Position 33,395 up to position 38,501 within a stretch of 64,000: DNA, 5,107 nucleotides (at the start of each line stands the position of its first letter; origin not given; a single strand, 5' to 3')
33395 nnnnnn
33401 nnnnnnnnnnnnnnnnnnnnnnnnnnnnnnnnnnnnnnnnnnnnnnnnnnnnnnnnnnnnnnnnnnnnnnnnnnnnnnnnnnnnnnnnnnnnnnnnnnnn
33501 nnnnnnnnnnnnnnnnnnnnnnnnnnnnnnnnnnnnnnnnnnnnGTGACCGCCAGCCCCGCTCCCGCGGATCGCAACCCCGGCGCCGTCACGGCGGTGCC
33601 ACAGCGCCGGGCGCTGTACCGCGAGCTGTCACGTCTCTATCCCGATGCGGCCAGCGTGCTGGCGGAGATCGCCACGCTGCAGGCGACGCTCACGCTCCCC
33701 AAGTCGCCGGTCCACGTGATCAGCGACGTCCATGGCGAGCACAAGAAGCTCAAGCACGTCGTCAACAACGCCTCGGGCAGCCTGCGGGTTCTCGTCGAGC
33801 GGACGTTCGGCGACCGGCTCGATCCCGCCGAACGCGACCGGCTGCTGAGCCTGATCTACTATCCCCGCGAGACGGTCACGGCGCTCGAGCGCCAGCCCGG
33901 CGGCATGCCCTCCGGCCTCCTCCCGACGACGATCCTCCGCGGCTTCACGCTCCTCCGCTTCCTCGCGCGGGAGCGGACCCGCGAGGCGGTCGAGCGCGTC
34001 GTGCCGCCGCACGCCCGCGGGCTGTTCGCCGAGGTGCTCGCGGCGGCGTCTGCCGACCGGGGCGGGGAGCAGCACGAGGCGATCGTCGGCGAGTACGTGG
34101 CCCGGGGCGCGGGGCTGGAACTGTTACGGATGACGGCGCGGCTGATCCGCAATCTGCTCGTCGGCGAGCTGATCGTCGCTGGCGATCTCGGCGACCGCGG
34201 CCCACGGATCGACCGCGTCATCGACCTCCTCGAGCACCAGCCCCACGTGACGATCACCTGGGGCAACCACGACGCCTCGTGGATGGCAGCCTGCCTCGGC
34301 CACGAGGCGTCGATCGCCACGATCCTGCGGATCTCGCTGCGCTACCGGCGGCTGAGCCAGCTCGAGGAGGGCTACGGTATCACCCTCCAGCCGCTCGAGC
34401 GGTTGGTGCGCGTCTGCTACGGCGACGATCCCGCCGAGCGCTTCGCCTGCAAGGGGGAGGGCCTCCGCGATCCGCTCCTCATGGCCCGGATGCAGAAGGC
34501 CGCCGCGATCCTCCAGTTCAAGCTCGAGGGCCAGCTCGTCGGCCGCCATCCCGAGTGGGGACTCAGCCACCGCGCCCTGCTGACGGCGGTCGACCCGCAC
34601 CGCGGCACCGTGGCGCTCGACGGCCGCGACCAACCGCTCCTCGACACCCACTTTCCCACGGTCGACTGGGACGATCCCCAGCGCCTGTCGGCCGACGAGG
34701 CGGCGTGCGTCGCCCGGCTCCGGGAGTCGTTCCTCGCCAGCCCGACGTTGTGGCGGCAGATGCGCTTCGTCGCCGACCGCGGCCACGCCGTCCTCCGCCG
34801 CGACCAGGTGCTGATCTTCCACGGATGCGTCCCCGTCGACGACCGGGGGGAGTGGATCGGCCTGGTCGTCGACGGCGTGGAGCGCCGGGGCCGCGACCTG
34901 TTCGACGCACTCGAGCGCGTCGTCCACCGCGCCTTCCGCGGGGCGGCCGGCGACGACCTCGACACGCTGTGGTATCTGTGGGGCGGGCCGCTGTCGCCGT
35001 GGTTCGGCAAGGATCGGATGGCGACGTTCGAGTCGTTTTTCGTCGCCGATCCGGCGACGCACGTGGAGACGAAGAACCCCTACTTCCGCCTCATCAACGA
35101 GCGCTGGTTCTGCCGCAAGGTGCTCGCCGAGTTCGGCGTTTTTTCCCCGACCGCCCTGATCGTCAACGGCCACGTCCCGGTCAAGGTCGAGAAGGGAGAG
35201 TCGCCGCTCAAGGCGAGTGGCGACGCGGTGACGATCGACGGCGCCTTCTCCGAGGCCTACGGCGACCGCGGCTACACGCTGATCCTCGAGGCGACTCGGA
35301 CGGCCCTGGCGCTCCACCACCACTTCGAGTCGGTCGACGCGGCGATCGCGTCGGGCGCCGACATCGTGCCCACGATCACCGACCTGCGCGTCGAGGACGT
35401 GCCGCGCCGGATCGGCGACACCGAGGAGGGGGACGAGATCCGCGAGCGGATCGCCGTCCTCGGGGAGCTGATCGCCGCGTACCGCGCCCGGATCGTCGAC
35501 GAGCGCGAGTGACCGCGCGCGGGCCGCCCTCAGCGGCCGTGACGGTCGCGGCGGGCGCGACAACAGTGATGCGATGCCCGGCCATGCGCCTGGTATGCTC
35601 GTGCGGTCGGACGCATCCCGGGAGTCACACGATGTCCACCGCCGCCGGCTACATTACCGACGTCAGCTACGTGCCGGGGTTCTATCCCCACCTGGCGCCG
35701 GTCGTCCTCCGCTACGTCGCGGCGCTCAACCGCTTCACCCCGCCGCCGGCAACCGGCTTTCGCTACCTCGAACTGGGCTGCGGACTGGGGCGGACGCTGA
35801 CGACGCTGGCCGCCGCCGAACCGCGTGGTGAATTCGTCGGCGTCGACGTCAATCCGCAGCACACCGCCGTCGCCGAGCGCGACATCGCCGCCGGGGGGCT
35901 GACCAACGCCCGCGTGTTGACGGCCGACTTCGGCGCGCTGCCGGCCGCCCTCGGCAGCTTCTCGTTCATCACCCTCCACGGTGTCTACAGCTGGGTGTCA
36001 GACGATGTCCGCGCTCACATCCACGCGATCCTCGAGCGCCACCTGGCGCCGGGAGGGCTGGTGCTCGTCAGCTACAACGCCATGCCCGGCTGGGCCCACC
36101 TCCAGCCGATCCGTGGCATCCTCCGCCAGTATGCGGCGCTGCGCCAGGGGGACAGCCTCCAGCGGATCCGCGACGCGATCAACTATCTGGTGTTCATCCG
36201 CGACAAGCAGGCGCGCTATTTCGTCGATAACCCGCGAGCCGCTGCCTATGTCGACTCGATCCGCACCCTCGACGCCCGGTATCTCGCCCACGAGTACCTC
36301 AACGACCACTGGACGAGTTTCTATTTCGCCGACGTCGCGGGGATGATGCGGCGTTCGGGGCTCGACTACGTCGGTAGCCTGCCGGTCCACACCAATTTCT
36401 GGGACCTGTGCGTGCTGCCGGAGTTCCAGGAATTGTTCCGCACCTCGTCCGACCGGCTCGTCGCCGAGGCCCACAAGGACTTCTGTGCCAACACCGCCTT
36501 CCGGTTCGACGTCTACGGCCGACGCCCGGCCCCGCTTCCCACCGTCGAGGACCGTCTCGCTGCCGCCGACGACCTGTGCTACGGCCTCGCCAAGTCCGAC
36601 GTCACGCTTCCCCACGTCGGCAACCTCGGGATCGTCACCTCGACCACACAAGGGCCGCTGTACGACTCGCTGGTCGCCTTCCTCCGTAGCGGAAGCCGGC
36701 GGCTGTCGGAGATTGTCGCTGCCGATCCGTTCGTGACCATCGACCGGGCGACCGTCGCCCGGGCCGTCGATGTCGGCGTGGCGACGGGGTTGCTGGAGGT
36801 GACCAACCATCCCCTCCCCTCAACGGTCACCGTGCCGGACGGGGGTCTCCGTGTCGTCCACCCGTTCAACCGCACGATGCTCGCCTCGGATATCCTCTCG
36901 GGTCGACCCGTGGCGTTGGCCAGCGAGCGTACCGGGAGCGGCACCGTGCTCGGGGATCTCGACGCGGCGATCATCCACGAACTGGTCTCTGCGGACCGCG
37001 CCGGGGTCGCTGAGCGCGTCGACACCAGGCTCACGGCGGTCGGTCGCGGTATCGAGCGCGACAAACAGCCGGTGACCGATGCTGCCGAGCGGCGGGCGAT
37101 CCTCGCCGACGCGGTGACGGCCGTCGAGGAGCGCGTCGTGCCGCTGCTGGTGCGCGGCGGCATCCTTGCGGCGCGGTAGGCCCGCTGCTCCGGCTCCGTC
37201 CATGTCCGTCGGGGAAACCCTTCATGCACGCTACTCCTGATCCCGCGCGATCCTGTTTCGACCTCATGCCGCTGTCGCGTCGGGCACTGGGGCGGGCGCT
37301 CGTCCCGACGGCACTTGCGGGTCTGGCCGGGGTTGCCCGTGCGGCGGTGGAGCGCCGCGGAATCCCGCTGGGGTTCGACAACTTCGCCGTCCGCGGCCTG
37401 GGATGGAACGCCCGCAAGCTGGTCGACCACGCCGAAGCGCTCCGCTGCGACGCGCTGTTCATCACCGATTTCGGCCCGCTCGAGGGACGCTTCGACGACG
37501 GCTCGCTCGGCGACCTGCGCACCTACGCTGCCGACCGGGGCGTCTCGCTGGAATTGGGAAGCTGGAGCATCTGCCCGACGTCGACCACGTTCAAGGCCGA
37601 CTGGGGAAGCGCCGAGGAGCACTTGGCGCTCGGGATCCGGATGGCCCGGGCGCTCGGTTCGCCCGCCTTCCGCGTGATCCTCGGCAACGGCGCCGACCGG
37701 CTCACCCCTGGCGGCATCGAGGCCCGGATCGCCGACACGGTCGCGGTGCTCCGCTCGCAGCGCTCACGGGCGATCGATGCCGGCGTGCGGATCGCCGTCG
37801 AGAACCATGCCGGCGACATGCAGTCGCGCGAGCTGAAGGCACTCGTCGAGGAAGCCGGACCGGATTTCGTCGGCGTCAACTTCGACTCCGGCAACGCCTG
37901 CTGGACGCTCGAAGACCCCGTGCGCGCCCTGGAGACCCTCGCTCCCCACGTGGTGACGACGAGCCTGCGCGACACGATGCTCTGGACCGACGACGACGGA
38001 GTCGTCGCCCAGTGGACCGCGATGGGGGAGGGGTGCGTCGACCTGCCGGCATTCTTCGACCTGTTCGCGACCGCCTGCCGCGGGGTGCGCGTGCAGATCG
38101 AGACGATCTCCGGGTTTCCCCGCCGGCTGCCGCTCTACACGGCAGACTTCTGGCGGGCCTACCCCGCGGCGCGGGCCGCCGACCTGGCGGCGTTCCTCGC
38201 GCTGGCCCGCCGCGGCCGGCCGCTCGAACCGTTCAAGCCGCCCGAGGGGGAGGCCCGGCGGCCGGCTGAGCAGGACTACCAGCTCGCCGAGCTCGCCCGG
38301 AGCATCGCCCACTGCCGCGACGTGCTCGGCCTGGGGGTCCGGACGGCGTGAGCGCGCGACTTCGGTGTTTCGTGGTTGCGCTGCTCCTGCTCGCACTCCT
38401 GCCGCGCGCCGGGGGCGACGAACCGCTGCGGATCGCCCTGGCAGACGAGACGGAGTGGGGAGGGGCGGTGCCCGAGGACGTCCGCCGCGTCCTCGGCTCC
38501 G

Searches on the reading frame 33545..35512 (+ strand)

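Call 25: search_protein_families(library=pfam, proteins=[window:33545-35512:+], max_evalue=0.001)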
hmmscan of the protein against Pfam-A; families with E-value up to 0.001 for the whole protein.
window:33545-35512:+ (655 aa): 2 families
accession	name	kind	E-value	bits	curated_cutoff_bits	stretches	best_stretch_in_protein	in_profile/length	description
PF06874.16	FBPase_2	-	4.7e-188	626.9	27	1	26-647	4-638/639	Firmicute fructose-1,6-bisphosphatase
PF00149.33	Metallophos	-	2.9e-06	28.3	21.5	1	209-254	34-80/191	Calcineurin-like phosphoesterase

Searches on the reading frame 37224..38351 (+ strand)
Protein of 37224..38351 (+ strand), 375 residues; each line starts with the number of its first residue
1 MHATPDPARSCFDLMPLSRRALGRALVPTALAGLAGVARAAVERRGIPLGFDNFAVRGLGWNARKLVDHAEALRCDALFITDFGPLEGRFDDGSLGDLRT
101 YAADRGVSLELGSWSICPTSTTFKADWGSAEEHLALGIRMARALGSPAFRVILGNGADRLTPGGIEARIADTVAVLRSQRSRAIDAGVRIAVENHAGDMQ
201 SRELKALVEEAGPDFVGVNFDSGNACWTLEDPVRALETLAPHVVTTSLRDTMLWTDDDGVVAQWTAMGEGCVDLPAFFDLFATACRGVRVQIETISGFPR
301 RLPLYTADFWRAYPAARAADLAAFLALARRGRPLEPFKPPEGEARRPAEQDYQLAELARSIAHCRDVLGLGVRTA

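Call 25: search_protein_families(library=pfam, proteins=[window:37224-38351:+], max_evalue=0.001)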
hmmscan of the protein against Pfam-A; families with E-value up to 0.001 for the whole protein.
window:37224-38351:+ (375 aa): 1 family
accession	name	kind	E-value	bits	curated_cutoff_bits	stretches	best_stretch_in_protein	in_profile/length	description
PF01261.30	AP_endonuc_2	-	1.3e-13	51.7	31.1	1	89-295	24-230/249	Xylose isomerase-like TIM barrel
